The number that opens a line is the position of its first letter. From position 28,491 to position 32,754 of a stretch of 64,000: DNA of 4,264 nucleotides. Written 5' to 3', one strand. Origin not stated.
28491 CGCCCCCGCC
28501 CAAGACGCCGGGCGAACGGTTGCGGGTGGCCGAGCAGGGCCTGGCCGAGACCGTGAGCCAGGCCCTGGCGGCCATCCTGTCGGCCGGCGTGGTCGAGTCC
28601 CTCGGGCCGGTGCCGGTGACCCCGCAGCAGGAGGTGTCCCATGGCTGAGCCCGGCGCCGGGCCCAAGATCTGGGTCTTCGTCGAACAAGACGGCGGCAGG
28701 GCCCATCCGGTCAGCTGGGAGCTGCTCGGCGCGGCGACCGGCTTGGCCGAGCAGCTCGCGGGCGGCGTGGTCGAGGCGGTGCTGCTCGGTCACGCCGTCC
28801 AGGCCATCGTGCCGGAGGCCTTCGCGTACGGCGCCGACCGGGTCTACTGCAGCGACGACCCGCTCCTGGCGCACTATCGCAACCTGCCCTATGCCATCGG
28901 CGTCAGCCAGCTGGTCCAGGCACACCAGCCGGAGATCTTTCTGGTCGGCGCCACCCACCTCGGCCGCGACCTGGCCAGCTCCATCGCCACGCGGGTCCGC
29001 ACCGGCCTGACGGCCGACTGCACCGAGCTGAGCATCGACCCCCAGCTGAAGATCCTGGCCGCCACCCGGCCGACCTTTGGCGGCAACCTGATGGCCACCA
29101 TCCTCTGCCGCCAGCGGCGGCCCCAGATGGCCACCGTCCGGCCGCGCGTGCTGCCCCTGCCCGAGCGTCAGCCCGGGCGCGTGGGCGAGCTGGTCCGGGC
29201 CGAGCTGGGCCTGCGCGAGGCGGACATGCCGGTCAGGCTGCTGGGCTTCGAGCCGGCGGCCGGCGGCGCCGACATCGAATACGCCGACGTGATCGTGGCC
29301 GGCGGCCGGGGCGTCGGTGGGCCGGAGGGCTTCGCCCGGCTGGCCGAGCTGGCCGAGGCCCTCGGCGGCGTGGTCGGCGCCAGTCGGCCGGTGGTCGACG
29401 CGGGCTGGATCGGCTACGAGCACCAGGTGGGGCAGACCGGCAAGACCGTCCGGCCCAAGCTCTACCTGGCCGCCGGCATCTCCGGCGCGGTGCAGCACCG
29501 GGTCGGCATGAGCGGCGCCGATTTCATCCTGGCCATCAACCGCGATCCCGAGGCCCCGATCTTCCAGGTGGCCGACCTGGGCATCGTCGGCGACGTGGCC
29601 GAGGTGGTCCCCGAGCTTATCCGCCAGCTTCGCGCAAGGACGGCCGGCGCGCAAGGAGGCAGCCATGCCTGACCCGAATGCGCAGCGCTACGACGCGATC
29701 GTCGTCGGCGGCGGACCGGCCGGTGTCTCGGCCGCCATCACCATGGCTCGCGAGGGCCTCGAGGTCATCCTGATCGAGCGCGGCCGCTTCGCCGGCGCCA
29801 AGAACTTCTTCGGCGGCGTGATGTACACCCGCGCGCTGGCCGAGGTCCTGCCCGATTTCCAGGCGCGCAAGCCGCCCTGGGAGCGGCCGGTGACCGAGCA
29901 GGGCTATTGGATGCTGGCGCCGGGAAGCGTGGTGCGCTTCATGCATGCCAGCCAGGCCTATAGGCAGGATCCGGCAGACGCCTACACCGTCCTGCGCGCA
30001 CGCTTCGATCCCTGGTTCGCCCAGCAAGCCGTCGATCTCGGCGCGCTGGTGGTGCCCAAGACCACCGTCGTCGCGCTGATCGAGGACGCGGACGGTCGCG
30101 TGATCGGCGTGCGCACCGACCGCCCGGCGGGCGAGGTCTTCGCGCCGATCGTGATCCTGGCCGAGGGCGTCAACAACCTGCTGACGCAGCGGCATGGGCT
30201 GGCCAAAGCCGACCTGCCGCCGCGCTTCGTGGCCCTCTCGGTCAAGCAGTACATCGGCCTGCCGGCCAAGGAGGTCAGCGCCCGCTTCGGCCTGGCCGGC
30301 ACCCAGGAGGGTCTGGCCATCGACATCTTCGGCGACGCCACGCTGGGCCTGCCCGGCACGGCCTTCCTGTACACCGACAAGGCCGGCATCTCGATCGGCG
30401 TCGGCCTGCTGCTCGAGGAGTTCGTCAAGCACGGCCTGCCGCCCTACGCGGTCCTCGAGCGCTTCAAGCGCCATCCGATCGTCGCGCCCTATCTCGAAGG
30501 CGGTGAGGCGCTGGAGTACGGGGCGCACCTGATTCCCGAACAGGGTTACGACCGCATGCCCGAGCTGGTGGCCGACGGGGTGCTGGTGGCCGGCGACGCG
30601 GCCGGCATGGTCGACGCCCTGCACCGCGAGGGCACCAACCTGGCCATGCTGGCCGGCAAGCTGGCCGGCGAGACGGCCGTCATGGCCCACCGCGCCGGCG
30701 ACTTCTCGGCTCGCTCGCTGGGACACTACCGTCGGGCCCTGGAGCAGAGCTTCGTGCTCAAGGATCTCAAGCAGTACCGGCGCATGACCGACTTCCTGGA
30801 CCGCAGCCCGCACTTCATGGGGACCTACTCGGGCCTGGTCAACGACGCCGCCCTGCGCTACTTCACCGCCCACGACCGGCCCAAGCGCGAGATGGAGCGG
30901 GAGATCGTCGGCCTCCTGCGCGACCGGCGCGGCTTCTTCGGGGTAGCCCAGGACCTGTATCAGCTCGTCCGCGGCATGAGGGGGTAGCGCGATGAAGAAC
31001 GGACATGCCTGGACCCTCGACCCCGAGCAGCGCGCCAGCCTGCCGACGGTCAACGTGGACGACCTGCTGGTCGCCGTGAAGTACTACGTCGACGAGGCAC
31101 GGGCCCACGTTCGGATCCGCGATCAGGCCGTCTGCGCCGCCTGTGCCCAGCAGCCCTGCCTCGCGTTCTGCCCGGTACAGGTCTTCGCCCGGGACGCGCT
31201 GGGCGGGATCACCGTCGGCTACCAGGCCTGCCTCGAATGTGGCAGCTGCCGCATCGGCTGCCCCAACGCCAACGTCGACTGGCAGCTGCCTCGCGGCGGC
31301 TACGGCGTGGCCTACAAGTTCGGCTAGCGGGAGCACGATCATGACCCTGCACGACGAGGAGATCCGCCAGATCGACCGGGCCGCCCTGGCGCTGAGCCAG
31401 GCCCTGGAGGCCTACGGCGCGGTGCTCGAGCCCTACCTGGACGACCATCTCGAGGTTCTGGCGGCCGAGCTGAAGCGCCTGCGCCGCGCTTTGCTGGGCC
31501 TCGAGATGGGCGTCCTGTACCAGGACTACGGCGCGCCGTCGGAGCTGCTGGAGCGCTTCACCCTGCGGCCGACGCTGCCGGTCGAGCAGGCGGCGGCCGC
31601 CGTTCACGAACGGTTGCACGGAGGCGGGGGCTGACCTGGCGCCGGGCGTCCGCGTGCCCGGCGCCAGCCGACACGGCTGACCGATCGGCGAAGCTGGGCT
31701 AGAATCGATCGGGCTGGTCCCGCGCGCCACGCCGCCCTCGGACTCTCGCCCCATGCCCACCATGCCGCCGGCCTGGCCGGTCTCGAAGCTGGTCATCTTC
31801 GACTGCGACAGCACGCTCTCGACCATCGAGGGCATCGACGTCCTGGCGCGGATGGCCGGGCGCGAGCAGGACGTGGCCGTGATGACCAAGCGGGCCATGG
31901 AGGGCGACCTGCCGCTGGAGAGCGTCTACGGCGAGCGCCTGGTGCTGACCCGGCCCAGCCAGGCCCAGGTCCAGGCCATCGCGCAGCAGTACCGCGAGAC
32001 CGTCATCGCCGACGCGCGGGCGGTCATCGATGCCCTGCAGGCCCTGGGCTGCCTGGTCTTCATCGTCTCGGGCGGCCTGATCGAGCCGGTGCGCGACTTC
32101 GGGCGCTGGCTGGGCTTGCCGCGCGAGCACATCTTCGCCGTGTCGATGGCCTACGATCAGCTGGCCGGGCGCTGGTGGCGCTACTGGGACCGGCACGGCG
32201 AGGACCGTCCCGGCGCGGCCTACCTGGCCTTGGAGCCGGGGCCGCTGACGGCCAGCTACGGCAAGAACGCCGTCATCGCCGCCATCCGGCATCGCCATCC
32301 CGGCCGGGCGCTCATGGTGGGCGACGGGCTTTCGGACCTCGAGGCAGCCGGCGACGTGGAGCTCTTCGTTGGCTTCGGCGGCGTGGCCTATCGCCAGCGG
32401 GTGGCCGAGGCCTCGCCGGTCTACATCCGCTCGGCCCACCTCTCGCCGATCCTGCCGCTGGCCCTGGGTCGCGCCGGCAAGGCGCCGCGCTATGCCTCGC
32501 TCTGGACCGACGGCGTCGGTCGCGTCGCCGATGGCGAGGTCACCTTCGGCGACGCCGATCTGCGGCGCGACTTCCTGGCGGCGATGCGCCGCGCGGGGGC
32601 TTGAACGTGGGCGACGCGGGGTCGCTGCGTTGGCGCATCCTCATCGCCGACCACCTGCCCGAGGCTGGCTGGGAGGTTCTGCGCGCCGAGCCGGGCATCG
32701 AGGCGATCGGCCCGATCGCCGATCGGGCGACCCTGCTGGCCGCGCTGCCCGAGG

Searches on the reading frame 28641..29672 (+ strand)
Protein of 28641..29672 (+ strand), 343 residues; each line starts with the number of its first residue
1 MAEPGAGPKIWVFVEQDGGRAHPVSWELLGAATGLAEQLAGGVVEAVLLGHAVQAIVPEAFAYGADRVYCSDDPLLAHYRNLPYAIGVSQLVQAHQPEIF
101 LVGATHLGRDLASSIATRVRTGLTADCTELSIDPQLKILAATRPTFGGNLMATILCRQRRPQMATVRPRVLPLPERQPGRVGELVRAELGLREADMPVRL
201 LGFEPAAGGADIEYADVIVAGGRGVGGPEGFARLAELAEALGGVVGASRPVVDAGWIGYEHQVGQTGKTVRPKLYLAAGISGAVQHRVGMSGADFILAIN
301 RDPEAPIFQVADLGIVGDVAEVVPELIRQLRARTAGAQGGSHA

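Call 22: search_protein_families(library=ncbifam, proteins=[window:28641-29672:+], max_evalue=0.00001)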
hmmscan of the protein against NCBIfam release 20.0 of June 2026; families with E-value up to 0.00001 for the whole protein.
window:28641-29672:+ (343 aa): 5 families
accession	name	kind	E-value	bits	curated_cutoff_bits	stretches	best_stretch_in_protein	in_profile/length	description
NF042970.1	AcrlCoAredClosAcrA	equivalog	4.3e-94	315.6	600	2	139-332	160-359/360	acryloyl-CoA reductase electron transfer subunit beta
NF038209.1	mft_etfA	equivalog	3.7e-40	138.1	240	1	45-330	26-302/303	mycofactocin-associated electron transfer flavoprotein alpha subunit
NF008884.0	PRK11916.1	equivalog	2.4e-33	115.8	528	1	207-330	186-310/312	electron transfer flavoprotein subunit alpha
NF002889.0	PRK03363.1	equivalog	3.1e-30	105.6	549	1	59-330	43-311/313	electron transfer flavoprotein subunit alpha/FixB family protein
NF051845.1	EtFlavAlphaProt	equivalog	3.5e-29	102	600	1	213-333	285-402/406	electron transfer flavoprotein subunit alpha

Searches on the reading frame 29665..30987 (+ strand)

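Call 22: search_protein_families(library=ncbifam, proteins=[window:29665-30987:+], max_evalue=0.00001)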
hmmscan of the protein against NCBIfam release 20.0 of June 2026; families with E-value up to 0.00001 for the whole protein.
window:29665-30987:+ (440 aa): 38 families (the best 25 are shown)
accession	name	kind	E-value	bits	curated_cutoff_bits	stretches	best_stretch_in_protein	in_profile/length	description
NF007450.0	PRK10015.1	subfamily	2.9e-85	286.6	466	1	7-417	4-409/429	FAD-dependent oxidoreductase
NF007542.0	PRK10157.1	subfamily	2.1e-83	280.4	610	1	9-416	6-407/428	FAD-dependent oxidoreductase FixC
TIGR02032.1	GG-red-SF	subfamily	4.4e-33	115.2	158.8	1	9-337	1-296/297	geranylgeranyl reductase family protein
TIGR02023.1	BchP-ChlP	subfamily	6.4e-21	74.8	343.3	1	9-364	1-322/388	geranylgeranyl diphosphate reductase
NF041080.1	DGGGPL_reductase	equivalog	6.5e-17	61.5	580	2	8-174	1-160/447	digeranylgeranylglycerophospholipid reductase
NF041160.1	DGGPL_Thplmales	equivalog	6.8e-17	61.5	780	1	8-180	3-170/396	digeranylgeranylglycerophospholipid reductase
TIGR02028.1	ChlP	equivalog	1.2e-12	47.3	505.3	1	12-133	4-114/398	geranylgeranyl reductase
NF005511.0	PRK07121.1-4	equivalog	1.4e-12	46.9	466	1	5-55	17-67/553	FAD-binding protein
NF045655.1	MkRedMenJ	equivalog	2.2e-11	43.3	700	1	8-177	4-166/406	menaquinone reductase MenJ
NF009476.0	PRK12839.1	equivalog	7.7e-11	40.8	940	1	5-56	5-57/572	FAD-dependent oxidoreductase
NF004834.1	PRK06185.1-3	subfamily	2e-10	40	500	0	7-39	6-38/420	FAD-dependent oxidoreductase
NF005513.0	PRK07121.1-6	equivalog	3.2e-10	39.1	608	1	5-57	3-55/533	FAD-binding protein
NF041385.1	Dggglyphlred_Halo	equivalog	1.1e-09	37.3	700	0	7-39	3-35/405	digeranylgeranylglycerophospholipid reductase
NF049967.1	QhpG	equivalog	2.4e-09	36.6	240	1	12-175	2-146/423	flavin-dependent monooxygenase QhpG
NF053717.1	VnlPnlRedVprA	equivalog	5e-09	35.5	600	1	6-53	4-52/481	vinyl phenol reductase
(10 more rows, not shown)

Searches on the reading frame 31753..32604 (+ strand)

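Call 22: search_protein_families(library=ncbifam, proteins=[window:31753-32604:+], max_evalue=0.00001)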
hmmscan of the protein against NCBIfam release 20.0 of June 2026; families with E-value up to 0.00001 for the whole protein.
window:31753-32604:+ (283 aa): 3 families
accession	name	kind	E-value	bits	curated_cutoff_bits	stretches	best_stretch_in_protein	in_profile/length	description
TIGR00338.1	serB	equivalog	1.4e-25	90.2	144.15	1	11-123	14-125/219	phosphoserine phosphatase SerB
TIGR01488.1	HAD-SF-IB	subfamily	1.9e-16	60.5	45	1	13-199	1-174/177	HAD-IB family phosphatase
NF008350.0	PRK11133.1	equivalog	2.6e-13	49.8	413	1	12-109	111-207/324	phosphoserine phosphatase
